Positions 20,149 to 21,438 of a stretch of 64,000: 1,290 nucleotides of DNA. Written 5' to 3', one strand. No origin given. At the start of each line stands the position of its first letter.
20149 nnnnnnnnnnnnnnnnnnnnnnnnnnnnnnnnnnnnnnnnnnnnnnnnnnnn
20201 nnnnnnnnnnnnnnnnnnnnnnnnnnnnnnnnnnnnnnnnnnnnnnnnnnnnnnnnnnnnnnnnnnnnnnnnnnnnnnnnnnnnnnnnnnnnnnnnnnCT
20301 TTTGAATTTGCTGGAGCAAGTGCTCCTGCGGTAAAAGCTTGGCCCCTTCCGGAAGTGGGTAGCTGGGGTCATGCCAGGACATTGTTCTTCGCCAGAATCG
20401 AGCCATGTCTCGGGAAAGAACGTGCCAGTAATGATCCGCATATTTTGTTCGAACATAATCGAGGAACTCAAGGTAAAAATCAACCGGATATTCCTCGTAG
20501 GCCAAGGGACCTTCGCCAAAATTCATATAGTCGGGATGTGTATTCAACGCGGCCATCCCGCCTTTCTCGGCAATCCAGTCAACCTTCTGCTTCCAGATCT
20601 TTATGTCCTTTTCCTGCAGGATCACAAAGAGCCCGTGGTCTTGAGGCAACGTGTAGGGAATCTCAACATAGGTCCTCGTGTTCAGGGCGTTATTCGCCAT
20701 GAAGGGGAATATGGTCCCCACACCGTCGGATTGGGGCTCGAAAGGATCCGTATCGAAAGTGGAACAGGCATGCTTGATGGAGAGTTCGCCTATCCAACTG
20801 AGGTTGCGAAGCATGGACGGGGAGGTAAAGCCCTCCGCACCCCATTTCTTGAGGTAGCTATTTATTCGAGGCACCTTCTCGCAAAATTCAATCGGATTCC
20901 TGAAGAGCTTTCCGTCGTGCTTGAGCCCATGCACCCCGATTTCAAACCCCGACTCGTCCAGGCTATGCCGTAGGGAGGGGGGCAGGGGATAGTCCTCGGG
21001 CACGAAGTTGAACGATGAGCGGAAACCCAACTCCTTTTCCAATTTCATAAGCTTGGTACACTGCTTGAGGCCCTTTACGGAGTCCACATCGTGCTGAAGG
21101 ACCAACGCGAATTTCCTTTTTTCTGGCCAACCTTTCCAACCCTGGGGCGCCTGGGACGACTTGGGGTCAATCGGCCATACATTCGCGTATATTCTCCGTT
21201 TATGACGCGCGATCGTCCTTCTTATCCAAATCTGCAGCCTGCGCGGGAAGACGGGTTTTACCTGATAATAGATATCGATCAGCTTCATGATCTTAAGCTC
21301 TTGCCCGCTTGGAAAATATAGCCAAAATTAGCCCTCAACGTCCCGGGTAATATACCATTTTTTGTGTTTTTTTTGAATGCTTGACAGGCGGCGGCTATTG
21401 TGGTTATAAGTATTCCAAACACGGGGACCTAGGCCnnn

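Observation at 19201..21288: Unusual fusion of a deacetylase-like domain to a DUF354 domain, next to a UDP-GlcNAc 2-epimerase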

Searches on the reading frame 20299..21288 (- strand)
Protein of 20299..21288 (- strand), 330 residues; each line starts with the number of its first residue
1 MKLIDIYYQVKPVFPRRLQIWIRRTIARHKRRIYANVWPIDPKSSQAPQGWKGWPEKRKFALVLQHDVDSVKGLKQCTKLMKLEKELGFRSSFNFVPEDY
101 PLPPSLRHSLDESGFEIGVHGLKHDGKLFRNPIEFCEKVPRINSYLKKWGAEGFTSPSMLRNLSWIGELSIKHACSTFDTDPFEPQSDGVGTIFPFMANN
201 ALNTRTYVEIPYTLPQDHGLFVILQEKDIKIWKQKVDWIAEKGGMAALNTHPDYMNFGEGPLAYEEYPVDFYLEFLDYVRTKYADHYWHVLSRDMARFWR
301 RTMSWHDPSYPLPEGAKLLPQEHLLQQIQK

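Call 5: search_protein_families(library=pfam, proteins=[window:20305-21288:-], max_evalue=10)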
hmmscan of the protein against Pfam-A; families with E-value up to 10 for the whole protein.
window:20305-21288:- (328 aa): 1 family
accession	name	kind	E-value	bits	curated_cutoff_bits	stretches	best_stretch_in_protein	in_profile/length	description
PF01522.26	Polysacc_deac_1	-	0.14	12.6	23.1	1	103-151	47-95/124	Polysaccharide deacetylase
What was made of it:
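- On CE4 / Pfam PF01522 Polysacc_deac_1, for the N-terminal half: 12.6 bits, E 0.14 (call 5).
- Closest known: NodC / NodB / NodA. Different: NodB matches PF01522 well, whereas this N-domain does not reach threshold (call 5).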

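Call 31: search_protein_representatives(protein=window:20299-21288:-)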
Query: 330 residues. Proteins with E-value up to 0.001 (for the whole library): 1928; up to 1e-10: 1193; up to 1e-30: 352. The best 150 are listed.
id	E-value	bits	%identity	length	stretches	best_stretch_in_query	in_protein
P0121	3.5e-111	388.1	55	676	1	6-312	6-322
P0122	1.8e-110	385.7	55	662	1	3-311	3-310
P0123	8.7e-107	373.6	53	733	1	4-304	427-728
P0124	1.5e-106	372.8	52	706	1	5-304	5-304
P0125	1.7e-106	372.7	54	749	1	1-300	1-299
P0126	3.6e-104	365.0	53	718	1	4-303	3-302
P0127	3.6e-104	365.0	52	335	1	5-299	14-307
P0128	1.9e-103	362.6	51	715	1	5-304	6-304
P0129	4.0e-103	361.6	54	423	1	6-303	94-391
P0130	7.8e-103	360.6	53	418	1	5-302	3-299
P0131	1.8e-102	359.5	52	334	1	6-303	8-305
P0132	2.3e-101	355.8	51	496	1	2-302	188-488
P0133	2.5e-101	355.7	51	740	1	6-301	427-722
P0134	7.2e-101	354.2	50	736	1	4-302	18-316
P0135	1.7e-100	352.9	53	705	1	10-303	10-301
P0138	3.5e-99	348.6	51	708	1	3-301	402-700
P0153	1.6e-93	330.0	51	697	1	3-303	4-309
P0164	7.4e-90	317.9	47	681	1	6-308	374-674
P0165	4.1e-89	315.5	48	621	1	20-300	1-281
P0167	1.4e-88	313.8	48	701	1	4-301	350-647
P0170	3.9e-87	309.0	52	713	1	19-300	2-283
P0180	8.9e-82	291.3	51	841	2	6-204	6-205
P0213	4.1e-61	223.4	39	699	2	4-301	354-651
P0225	1.5e-58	214.9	44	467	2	54-301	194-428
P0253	1.3e-52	195.4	41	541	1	6-301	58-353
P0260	3.1e-51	190.9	44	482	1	46-301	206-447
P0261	3.3e-51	190.8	43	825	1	6-304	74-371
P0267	2.5e-50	187.9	41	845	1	3-302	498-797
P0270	5.3e-50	186.8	40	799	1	4-301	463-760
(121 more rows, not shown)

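Call 32: search_protein_families(library=pfam, proteins=[P0123, P0133, P0138, P0164, P0167, P0213, P0267, P0270, P0261, P0180], max_evalue=0.001)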
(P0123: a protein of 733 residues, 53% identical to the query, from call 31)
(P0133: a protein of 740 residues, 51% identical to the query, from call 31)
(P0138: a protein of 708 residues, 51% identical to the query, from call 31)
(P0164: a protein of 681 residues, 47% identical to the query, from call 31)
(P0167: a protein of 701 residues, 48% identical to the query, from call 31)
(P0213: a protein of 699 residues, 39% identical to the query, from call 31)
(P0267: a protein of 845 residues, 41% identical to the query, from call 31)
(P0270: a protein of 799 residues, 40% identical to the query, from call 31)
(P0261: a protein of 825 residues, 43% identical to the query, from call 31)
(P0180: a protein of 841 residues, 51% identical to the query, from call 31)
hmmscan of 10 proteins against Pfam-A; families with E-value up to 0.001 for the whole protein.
P0123 (733 aa): 5 families
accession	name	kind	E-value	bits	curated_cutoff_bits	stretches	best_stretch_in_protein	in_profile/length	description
PF00534.26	Glycos_transf_1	-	9.1e-20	71.3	26.4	1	224-394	7-171/172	Glycosyl transferases group 1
PF13692.12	Glyco_trans_1_4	-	8.2e-19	68.7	27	1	234-378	3-139/142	Glycosyl transferases group 1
PF13579.12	Glyco_trans_4_4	-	3.9e-18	66.7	29.7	1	41-212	5-155/158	Glycosyl transferase 4-like domain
PF13439.12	Glyco_transf_4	-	6.2e-14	52.8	28.5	1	42-215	7-165/170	Glycosyltransferase Family 4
PF13524.12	Glyco_trans_1_2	-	1.6e-10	41.5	25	1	292-399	27-133/144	Glycosyl transferase-like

P0133 (740 aa): 6 families
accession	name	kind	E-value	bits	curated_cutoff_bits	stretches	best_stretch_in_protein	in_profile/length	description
PF13439.12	Glyco_transf_4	-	5.9e-19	69.2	28.5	1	30-207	8-169/170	Glycosyltransferase Family 4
PF13579.12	Glyco_trans_4_4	-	1.7e-17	64.6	29.7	1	28-202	5-157/158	Glycosyl transferase 4-like domain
PF00534.26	Glycos_transf_1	-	5.2e-17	62.4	26.4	1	215-373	6-160/172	Glycosyl transferases group 1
PF13692.12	Glyco_trans_1_4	-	1.1e-16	61.8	27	1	224-369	2-141/142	Glycosyl transferases group 1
PF13524.12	Glyco_trans_1_2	-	1.4e-07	32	25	1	252-368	12-112/144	Glycosyl transferase-like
PF13477.12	Glyco_trans_4_2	-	2.4e-07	31.5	23.4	1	32-177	15-137/139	Glycosyl transferase 4-like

P0138 (708 aa): 5 families
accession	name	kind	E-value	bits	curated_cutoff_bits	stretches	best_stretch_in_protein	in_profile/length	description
PF00534.26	Glycos_transf_1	-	6e-26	91.4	26.4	1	199-363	10-171/172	Glycosyl transferases group 1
PF13692.12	Glyco_trans_1_4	-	8.7e-20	71.9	27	1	207-349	4-141/142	Glycosyl transferases group 1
PF13579.12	Glyco_trans_4_4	-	1.3e-08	35.8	29.7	1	16-174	6-145/158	Glycosyl transferase 4-like domain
PF13439.12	Glyco_transf_4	-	2.4e-08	34.6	28.5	1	16-180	7-158/170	Glycosyltransferase Family 4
PF13524.12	Glyco_trans_1_2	-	2.3e-07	31.3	25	1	232-373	11-138/144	Glycosyl transferase-like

P0164 (681 aa): 1 family
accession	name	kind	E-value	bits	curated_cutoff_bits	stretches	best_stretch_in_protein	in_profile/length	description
PF04007.18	DUF354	-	5.1e-39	134.8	22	1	2-309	2-307/349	Protein of unknown function (DUF354)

P0167 (701 aa): 4 families
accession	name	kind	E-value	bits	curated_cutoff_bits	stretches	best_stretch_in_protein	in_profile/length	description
PF13692.12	Glyco_trans_1_4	-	2e-21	77.2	27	1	150-295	3-142/142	Glycosyl transferases group 1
PF00534.26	Glycos_transf_1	-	1.4e-17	64.2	26.4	1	143-308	10-171/172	Glycosyl transferases group 1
PF13524.12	Glyco_trans_1_2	-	1.3e-10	41.8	25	1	179-324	13-143/144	Glycosyl transferase-like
PF13439.12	Glyco_transf_4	-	4.3e-06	27.3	28.5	1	17-128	55-165/170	Glycosyltransferase Family 4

P0213 (699 aa): 6 families
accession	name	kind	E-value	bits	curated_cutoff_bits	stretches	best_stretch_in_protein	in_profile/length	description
PF13692.12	Glyco_trans_1_4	-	5.8e-19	69.2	27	1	120-263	5-142/142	Glycosyl transferases group 1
PF00534.26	Glycos_transf_1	-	9e-14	51.8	26.4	1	114-277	13-172/172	Glycosyl transferases group 1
PF13524.12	Glyco_trans_1_2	-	3.6e-06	27.4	25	1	151-292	16-143/144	Glycosyl transferase-like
PF13579.12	Glyco_trans_4_4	-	3.3e-05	24.7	29.7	1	2-96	76-158/158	Glycosyl transferase 4-like domain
PF01522.26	Polysacc_deac_1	-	0.00017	21.9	23.1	1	433-516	14-94/124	Polysaccharide deacetylase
PF13439.12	Glyco_transf_4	-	0.0004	20.9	28.5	0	2-99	77-168/170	Glycosyltransferase Family 4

P0267 (845 aa): 5 families
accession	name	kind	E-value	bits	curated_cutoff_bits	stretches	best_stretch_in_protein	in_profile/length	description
PF13579.12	Glyco_trans_4_4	-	1.3e-20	74.8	29.7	1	16-186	5-157/158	Glycosyl transferase 4-like domain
PF13439.12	Glyco_transf_4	-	4.4e-14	53.3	28.5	1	17-187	7-165/170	Glycosyltransferase Family 4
PF13692.12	Glyco_trans_1_4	-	3.9e-12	47.1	27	1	208-353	2-141/142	Glycosyl transferases group 1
PF00534.26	Glycos_transf_1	-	9.2e-11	42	26.4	1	204-366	12-170/172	Glycosyl transferases group 1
PF01522.26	Polysacc_deac_1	-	0.00031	21.1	23.1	1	575-661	11-94/124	Polysaccharide deacetylase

P0270 (799 aa): 6 families
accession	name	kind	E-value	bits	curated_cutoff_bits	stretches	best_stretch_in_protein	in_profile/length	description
PF13579.12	Glyco_trans_4_4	-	4.1e-18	66.7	29.7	1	4-171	10-157/158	Glycosyl transferase 4-like domain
PF13439.12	Glyco_transf_4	-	1.2e-13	51.8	28.5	1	5-172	12-165/170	Glycosyltransferase Family 4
PF13692.12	Glyco_trans_1_4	-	1e-12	49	27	1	194-332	9-141/142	Glycosyl transferases group 1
PF00534.26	Glycos_transf_1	-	2.1e-11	44.1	26.4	1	187-345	16-170/172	Glycosyl transferases group 1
PF20706.3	GT4-conflict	-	3.6e-05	23.3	26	1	134-358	139-383/385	Family 4 Glycosyltransferase in conflict systems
PF01522.26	Polysacc_deac_1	-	0.00061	20.2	23.1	0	538-625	10-94/124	Polysaccharide deacetylase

P0261 (825 aa): 6 families
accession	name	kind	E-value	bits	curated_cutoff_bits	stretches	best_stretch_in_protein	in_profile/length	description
PF13579.12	Glyco_trans_4_4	-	2.2e-16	61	29.7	1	460-629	6-157/158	Glycosyl transferase 4-like domain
PF13692.12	Glyco_trans_1_4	-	1.3e-15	58.3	27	1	647-791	4-142/142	Glycosyl transferases group 1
PF13439.12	Glyco_transf_4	-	1e-13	52.1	28.5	1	465-629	12-164/170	Glycosyltransferase Family 4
PF00534.26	Glycos_transf_1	-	1.1e-11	45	26.4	1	641-803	12-170/172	Glycosyl transferases group 1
PF13524.12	Glyco_trans_1_2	-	5.1e-10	39.9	25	1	690-817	5-141/144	Glycosyl transferase-like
PF20706.3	GT4-conflict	-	3e-05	23.6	26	1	591-817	138-384/385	Family 4 Glycosyltransferase in conflict systems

P0180 (841 aa): 1 family
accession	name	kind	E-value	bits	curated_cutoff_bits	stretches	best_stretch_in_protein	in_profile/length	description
PF04007.18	DUF354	-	1.6e-35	123.3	22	1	498-805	3-314/349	Protein of unknown function (DUF354)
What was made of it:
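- On CE4 / Pfam PF01522 Polysacc_deac_1, for the N-terminal half: Distant relatives reach 20-22 bits, E 2-6e-4 (call 32).
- Checked: (c) More distant relatives of the N-domain hit PF01522 at E 2-6e-4 (call 32).
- The reverse-order fusion also exists (P0164, call 32).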

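Call 47: search_protein_families(library=pfam, proteins=[P0121, P0122, P0153, P0165, P0170, P0132, P0225, P0260, P0253, P0127], max_evalue=0.01)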
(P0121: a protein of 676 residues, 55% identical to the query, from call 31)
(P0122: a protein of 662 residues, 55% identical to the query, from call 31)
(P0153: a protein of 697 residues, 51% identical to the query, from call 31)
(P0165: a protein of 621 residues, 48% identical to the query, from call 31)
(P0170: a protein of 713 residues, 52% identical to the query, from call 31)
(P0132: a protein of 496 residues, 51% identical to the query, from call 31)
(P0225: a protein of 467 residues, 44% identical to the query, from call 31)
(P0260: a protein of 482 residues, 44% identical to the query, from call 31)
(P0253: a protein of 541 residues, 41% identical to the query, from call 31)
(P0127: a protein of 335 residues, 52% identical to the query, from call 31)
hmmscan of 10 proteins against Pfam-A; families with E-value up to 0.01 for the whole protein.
P0121 (676 aa): 3 families
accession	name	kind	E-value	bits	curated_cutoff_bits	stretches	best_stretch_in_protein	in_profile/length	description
PF13480.13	Acetyltransf_6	-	2.2e-16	60.8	22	1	482-606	4-137/143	Acetyltransferase (GNAT) domain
PF02388.22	FemAB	-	5.3e-10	39.1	24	1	553-626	308-384/406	FemAB family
PF04339.18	FemAB_like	-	7.9e-05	22.4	27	1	480-604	186-312/369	Peptidogalycan biosysnthesis/recognition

P0122 (662 aa): 2 families
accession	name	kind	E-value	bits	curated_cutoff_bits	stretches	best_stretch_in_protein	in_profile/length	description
PF08660.17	Alg14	-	1.4e-05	25.6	27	1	391-480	73-169/171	Oligosaccharide biosynthesis protein Alg14 like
PF04101.22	Glyco_tran_28_C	-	0.00025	21.5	22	1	515-639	14-142/166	Glycosyltransferase family 28 C-terminal domain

P0153 (697 aa): 3 families
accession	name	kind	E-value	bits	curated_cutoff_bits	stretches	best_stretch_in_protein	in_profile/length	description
PF13480.13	Acetyltransf_6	-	1.9e-16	61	22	1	502-639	7-143/143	Acetyltransferase (GNAT) domain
PF04339.18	FemAB_like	-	0.0016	18.1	27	1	504-581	192-269/369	Peptidogalycan biosysnthesis/recognition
PF00583.31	Acetyltransf_1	-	0.0066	17.2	20.7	0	534-638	9-112/116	Acetyltransferase (GNAT) family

P0165 (621 aa): 0 families

P0170 (713 aa): 2 families
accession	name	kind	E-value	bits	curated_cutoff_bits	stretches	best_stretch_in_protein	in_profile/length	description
PF13480.13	Acetyltransf_6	-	5.4e-15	56.2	22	1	519-655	6-142/143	Acetyltransferase (GNAT) domain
PF02388.22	FemAB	-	0.0026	17.1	24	0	507-578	162-231/406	FemAB family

P0132 (496 aa): 1 family
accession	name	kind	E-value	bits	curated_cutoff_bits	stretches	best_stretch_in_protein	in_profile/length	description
PF04101.22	Glyco_tran_28_C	-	6e-11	43.1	22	1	1-108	1-116/166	Glycosyltransferase family 28 C-terminal domain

P0225 (467 aa): 0 families

P0260 (482 aa): 0 families

P0253 (541 aa): 0 families

P0127 (335 aa): 0 families
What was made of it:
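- On GT-B fold nucleotide-sugar enzymes: Indirect evidence only: the same CE4-like domain is fused to GT4 and GT28-type transferases in relatives (calls 32, 47)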
